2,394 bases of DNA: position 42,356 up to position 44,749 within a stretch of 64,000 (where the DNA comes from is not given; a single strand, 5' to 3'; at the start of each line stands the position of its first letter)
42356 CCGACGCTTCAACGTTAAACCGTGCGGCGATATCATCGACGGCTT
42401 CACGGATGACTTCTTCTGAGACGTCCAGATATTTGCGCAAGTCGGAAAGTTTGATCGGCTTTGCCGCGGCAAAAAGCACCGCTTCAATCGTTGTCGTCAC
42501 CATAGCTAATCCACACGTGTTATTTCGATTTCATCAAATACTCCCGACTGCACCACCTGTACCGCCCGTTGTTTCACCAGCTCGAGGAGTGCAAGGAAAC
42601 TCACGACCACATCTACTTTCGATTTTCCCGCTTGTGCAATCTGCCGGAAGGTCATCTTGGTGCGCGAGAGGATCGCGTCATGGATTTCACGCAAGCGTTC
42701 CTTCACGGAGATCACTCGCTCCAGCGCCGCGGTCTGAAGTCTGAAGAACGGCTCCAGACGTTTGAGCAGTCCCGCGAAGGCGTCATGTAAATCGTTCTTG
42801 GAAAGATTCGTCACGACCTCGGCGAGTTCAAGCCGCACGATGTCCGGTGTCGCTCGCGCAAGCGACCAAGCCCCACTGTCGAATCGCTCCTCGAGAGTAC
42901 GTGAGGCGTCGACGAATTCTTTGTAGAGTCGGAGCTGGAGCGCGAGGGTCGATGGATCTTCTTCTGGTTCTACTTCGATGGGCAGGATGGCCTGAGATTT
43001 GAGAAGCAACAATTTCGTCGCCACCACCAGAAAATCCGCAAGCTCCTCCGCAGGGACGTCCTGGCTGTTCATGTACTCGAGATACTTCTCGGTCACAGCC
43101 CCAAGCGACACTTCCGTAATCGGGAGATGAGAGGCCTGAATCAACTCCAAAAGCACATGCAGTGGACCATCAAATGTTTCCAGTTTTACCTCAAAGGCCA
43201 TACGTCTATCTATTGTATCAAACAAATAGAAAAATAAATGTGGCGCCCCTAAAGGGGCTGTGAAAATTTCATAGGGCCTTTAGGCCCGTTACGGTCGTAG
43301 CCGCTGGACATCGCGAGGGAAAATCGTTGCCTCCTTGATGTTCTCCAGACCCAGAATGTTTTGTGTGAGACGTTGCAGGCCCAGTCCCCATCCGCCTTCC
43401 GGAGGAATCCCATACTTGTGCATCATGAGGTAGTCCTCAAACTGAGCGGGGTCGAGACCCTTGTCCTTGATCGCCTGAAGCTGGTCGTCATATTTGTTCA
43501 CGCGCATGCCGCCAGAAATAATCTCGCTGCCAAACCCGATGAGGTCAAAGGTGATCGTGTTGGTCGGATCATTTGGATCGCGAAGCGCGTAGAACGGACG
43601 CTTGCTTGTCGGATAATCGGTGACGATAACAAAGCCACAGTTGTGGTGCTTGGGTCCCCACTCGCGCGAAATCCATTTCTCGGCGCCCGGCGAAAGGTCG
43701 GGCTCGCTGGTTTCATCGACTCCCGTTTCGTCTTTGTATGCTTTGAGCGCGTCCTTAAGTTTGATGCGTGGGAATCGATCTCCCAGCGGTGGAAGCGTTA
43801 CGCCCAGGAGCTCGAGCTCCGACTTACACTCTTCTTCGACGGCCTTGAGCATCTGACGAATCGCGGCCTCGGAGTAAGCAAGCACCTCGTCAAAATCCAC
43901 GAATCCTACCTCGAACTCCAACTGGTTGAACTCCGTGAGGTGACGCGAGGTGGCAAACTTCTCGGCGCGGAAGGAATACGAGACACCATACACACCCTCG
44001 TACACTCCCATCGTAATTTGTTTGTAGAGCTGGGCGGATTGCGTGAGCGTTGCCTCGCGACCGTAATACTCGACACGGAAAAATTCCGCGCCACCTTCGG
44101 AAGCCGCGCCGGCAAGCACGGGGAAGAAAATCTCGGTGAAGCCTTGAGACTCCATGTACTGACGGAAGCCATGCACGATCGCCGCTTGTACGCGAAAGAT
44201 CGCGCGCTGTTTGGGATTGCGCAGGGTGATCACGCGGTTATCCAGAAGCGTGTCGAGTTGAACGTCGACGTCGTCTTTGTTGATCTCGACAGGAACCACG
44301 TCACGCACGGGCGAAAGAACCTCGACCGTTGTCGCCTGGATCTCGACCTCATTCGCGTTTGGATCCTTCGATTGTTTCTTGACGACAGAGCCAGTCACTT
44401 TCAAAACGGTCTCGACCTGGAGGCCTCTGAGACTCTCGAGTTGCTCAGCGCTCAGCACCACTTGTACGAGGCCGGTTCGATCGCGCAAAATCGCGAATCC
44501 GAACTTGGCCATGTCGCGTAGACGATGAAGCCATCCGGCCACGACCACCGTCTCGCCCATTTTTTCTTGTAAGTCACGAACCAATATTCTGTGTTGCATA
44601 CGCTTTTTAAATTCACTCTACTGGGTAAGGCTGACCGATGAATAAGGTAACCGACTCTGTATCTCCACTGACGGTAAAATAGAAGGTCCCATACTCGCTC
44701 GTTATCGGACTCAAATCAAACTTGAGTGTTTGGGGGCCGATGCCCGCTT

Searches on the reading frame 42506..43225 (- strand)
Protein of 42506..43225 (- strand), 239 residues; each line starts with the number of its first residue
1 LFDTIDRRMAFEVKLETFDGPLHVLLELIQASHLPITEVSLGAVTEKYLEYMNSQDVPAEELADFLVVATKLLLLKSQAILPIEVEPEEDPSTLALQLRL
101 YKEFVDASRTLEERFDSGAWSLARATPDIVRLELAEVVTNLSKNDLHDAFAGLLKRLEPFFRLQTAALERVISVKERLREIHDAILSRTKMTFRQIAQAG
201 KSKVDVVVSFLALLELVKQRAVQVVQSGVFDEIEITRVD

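Call 10: search_protein_families(library=pfam, proteins=[window:42506-43225:-], max_evalue=0.01)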
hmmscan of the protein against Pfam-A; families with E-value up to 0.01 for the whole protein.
window:42506-43225:- (239 aa): 1 family
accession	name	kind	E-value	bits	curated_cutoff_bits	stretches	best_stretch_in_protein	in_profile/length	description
PF02616.19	SMC_ScpA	-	4.9e-23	82.8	24.6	1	28-236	1-230/232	Segregation and condensation protein ScpA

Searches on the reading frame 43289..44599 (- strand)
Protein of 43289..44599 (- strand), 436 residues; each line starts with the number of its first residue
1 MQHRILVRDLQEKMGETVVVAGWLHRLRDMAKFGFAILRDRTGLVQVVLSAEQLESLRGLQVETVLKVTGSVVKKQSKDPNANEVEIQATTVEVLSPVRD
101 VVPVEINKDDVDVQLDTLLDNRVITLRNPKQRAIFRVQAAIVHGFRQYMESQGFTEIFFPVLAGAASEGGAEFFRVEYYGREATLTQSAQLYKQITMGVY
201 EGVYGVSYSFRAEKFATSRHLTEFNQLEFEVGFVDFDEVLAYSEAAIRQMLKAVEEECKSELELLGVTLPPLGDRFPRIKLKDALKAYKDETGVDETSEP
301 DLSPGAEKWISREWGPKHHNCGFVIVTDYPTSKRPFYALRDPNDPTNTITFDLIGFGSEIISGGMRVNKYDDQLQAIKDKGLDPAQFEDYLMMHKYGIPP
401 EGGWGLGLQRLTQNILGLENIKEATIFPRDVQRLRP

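Call 10: search_protein_families(library=pfam, proteins=[window:43289-44599:-], max_evalue=0.01)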
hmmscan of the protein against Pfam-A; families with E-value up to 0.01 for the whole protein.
window:43289-44599:- (436 aa): 2 families
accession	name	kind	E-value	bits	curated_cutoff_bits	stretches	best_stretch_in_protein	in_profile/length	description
PF00152.25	tRNA-synt_2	-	1.7e-72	244.6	25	1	116-430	3-307/308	tRNA synthetases class II (D, K and N)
PF01336.31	tRNA_anti-codon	-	1.4e-15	57.4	27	1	18-95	1-75/75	OB-fold nucleic acid binding domain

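Call 12: find_encoding_contigs(protein=window:43289-44599:-, flank=10000, max_places=6)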
Protein window:43289-44599:- (436 aa): 5 contigs read that carry it; 4 places shown.
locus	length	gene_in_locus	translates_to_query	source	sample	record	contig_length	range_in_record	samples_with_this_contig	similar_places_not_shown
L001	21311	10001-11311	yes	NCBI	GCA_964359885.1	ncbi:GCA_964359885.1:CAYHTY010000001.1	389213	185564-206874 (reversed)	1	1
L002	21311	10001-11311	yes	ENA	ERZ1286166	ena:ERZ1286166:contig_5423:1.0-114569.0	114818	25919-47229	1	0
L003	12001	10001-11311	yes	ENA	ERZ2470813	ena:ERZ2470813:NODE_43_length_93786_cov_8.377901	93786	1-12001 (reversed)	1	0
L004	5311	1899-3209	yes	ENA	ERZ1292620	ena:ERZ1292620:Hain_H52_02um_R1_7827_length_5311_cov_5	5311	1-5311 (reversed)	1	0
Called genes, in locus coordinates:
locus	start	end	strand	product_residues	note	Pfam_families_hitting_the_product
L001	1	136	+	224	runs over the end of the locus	-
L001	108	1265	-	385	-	PF02353:CMAS, PF13489:Methyltransf_23, PF01728:FtsJ (weak), PF13847:Methyltransf_31, PF08241:Methyltransf_11, PF08242:Methyltransf_12, PF13649:Methyltransf_25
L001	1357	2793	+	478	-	PF00005:ABC_tran, PF02463:SMC_N (faint), PF03193:RsgA_GTPase (faint), PF13191:AAA_16 (faint), PF13304:AAA_21 (faint), PF13401:AAA_22 (faint), PF13476:AAA_23 (faint), PF00005:ABC_tran, +1 more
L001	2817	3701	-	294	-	-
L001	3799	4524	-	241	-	PF01048:PNP_UDP_1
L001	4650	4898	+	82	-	-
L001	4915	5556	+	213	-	PF02129:Peptidase_S15 (weak), PF12146:Hydrolase_4, PF00561:Abhydrolase_1, PF12697:Abhydrolase_6 (weak)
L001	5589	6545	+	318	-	PF18920:DUF5671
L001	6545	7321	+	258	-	PF11967:RecO_N, PF02565:RecO_C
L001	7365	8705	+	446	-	PF01336:tRNA_anti-codon, PF00152:tRNA-synt_2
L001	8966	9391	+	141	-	PF01850:PIN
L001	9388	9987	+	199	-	-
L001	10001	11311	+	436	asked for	PF01336:tRNA_anti-codon, PF00152:tRNA-synt_2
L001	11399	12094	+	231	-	PF02616:SMC_ScpA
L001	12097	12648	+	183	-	PF04079:SMC_ScpB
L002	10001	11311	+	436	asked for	PF01336:tRNA_anti-codon, PF00152:tRNA-synt_2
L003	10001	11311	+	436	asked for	PF01336:tRNA_anti-codon, PF00152:tRNA-synt_2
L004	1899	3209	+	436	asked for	PF01336:tRNA_anti-codon, PF00152:tRNA-synt_2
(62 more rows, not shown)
